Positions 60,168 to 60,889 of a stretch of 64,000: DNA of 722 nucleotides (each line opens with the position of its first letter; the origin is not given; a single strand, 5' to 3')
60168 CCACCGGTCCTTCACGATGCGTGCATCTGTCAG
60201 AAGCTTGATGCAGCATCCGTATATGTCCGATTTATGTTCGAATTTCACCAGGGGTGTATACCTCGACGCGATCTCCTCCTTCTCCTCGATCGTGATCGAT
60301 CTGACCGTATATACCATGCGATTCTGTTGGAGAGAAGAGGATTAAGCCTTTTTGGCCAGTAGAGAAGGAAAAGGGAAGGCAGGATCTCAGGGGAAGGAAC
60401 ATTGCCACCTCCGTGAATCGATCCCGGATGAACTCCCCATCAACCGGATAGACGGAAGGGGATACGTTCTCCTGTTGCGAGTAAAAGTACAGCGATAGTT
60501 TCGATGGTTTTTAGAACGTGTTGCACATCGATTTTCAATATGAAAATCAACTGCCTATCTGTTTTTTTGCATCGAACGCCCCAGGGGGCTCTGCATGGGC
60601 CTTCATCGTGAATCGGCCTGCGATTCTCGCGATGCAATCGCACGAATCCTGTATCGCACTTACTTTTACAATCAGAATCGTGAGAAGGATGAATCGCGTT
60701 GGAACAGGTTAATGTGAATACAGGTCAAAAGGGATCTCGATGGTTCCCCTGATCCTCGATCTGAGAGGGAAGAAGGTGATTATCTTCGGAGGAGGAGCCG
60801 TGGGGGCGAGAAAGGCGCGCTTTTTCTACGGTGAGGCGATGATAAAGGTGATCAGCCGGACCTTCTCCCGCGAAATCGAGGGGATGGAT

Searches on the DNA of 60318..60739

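Call 77: search_rna_families(source=window, start=60318, end=60739, threshold=evalue, max_evalue=10)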
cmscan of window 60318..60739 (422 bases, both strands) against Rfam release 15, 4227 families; matches with E-value up to 10: 4.
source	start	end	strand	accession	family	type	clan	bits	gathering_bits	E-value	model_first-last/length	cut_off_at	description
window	60599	60709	+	RF03634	mir-3524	Gene; miRNA;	-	15.6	99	2.1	1-84/84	no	mir-3524 microRNA precursor family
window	60322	60480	-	RF02178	SMCR2_2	Gene; lncRNA;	-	15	55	1.6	1-165/165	no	Smith-Magenis syndrome chromosome region, candidate 2 conserved region 2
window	60588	60618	-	RF01145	sR14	Gene; snRNA; snoRNA; CD-box;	-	11.2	38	1.7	21-54/54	no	Small nucleolar RNA sR14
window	60524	60593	+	RF01930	bxd_2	Gene; lncRNA;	-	10.5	80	6.4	1-91/91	no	Bithoraxoid conserved region 2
